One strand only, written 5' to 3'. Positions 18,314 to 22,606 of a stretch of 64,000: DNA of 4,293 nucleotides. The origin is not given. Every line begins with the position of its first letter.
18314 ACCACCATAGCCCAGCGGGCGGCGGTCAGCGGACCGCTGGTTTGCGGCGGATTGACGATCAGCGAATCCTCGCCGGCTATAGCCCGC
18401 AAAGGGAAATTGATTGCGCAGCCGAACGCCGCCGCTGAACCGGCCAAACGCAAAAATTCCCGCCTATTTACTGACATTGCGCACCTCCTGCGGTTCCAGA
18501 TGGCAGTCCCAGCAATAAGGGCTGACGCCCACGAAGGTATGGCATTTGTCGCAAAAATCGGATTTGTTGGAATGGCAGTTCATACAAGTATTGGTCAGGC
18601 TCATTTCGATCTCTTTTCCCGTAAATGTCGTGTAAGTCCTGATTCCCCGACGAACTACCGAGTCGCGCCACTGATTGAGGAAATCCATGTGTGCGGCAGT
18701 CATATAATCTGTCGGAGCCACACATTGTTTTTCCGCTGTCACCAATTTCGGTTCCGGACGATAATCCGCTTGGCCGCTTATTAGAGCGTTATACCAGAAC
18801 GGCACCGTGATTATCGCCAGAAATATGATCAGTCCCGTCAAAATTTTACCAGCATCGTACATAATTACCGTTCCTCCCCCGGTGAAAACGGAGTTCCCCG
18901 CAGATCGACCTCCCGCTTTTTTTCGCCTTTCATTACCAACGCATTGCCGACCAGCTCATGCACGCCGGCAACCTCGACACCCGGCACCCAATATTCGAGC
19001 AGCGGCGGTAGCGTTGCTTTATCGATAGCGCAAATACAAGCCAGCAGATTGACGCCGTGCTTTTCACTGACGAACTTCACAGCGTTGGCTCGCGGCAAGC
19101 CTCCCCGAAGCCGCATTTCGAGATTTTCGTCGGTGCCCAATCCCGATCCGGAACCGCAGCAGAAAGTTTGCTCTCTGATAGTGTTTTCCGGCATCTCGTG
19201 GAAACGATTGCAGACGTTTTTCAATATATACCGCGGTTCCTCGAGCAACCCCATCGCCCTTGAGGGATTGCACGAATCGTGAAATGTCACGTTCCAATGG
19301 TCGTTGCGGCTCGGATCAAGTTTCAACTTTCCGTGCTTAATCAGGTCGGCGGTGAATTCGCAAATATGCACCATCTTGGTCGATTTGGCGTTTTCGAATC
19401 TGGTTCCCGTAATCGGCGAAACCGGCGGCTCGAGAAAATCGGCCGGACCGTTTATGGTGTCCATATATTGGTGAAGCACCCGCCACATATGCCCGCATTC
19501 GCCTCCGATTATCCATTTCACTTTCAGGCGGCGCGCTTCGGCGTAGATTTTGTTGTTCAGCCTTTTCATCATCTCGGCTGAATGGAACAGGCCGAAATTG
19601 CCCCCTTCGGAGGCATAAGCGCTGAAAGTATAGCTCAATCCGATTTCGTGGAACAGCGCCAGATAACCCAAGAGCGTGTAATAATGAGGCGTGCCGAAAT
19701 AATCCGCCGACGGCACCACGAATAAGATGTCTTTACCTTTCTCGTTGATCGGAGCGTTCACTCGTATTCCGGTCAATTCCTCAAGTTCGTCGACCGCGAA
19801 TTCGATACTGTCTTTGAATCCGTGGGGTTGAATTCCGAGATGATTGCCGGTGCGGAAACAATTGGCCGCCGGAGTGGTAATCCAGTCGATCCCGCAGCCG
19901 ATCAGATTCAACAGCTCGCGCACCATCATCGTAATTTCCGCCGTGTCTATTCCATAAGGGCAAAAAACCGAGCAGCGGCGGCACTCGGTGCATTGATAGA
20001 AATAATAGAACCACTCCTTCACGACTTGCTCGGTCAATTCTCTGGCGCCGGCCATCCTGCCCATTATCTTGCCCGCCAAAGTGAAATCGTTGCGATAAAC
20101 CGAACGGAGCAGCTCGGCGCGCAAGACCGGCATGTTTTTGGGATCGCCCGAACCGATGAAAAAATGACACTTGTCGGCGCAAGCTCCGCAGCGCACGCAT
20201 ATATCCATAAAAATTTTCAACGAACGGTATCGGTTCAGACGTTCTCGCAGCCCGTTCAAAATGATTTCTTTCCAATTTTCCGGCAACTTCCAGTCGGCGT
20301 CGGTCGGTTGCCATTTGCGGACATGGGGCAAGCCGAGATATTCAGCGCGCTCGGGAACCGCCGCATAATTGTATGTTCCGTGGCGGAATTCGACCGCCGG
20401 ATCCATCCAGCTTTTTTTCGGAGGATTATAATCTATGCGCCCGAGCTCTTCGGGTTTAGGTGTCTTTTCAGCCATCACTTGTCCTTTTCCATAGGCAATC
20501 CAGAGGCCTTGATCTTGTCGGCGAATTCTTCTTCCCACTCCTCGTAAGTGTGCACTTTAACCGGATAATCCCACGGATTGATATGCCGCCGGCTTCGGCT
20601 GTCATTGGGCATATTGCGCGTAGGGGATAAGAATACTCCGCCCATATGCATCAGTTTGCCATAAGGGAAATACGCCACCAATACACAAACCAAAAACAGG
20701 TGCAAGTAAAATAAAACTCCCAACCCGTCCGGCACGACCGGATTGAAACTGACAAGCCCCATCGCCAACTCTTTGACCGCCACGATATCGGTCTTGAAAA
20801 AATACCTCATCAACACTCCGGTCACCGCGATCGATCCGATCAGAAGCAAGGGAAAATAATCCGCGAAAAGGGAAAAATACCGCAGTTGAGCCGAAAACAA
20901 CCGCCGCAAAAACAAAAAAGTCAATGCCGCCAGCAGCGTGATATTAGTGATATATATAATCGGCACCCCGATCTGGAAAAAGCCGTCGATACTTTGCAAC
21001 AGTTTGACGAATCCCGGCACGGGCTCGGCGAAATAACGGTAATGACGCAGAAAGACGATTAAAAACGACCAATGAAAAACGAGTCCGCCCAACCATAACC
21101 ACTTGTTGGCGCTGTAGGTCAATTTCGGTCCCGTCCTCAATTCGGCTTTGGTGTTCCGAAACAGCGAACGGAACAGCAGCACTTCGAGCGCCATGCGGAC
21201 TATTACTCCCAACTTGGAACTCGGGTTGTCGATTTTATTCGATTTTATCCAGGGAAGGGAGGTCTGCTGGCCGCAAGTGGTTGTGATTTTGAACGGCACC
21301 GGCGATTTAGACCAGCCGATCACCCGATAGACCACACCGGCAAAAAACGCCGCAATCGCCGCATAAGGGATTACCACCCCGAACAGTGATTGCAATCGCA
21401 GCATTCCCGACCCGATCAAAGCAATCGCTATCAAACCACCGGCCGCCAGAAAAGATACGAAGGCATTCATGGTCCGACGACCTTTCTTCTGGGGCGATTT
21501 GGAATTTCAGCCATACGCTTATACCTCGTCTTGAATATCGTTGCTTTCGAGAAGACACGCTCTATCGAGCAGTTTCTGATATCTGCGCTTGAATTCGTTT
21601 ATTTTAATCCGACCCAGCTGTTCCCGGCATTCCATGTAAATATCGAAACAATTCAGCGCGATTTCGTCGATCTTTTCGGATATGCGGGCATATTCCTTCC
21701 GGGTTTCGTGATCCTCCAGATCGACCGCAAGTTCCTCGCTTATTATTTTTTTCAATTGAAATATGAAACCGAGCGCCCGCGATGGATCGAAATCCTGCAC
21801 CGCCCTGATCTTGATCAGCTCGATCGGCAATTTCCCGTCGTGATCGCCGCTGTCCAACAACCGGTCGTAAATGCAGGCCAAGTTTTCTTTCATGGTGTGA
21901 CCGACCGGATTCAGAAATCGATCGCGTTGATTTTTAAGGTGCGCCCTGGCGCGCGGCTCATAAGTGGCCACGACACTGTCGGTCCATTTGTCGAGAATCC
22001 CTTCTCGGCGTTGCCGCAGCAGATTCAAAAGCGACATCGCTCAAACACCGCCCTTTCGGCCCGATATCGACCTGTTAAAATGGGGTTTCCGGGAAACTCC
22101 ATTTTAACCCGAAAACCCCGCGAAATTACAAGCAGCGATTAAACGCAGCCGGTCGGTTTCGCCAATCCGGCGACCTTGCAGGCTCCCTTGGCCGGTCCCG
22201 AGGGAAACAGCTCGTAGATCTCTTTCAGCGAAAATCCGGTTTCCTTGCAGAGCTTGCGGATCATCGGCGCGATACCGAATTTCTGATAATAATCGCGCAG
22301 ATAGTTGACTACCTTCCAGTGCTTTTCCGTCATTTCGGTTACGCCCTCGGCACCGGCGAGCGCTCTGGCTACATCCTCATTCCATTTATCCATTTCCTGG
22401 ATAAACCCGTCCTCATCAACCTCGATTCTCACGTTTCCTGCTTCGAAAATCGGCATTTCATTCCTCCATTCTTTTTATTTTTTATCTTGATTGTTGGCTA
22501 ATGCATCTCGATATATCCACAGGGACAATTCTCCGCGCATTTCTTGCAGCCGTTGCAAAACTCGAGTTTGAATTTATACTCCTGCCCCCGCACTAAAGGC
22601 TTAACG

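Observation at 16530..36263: Near-complete dissimilatory sulfate-reduction pathway in a single roughly 20-kb island: sat-aprBA divergent from qmoAB, which reads straight into dsrABDN-L-C-T-MKJOP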

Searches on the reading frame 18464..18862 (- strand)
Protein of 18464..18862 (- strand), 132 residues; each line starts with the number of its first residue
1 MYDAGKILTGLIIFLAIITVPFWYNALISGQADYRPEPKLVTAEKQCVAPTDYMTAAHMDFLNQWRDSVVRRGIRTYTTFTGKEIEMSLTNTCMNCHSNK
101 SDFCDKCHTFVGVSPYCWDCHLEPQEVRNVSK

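Call 3: search_protein_families(library=ncbifam, proteins=[window:18464-18862:-])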
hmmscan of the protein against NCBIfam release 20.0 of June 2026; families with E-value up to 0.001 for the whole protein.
window:18464-18862:- (132 aa): 1 family
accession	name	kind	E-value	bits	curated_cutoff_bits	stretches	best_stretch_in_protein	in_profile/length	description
NF038038.1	cytoc_DsrJ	equivalog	1.9e-49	167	100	1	1-121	1-121/121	sulfate reduction electron transfer complex DsrMKJOP subunit DsrJ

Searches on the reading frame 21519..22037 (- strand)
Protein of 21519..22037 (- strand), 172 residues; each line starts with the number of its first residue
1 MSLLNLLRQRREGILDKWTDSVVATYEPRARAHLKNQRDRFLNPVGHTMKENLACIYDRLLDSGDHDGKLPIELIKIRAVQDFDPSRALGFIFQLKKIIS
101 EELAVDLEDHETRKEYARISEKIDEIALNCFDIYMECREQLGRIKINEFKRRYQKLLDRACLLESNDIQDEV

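Call 3: search_protein_families(library=ncbifam, proteins=[window:21519-22037:-])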
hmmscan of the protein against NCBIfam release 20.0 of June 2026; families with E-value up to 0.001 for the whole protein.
window:21519-22037:- (172 aa): 0 families

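Call 6: search_protein_families(library=pfam, proteins=[window:21519-22037:-])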
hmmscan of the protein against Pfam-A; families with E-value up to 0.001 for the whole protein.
window:21519-22037:- (172 aa): 1 family
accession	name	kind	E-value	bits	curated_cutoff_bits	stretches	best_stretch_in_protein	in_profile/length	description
PF14361.12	RsbRD_N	-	3.5e-16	60.2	24.3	1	5-103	3-103/104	RsbT co-antagonist protein rsbRD N-terminal domain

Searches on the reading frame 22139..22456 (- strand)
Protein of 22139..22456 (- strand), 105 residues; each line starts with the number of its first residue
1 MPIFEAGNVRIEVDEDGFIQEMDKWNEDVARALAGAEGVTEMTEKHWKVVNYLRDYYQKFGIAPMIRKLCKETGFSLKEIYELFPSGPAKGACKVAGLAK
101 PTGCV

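Call 3: search_protein_families(library=ncbifam, proteins=[window:22139-22456:-])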
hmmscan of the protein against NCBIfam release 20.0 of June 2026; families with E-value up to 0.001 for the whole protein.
window:22139-22456:- (105 aa): 2 families
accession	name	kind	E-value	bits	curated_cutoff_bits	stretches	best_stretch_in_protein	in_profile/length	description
TIGR03342.1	dsrC_tusE_dsvC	subfamily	1.1e-35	122.3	53.5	1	7-105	4-108/108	TusE/DsrC/DsvC family sulfur relay protein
NF008562.0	PRK11508.1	equivalog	1.4e-22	79.9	191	1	3-105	3-109/109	sulfurtransferase TusE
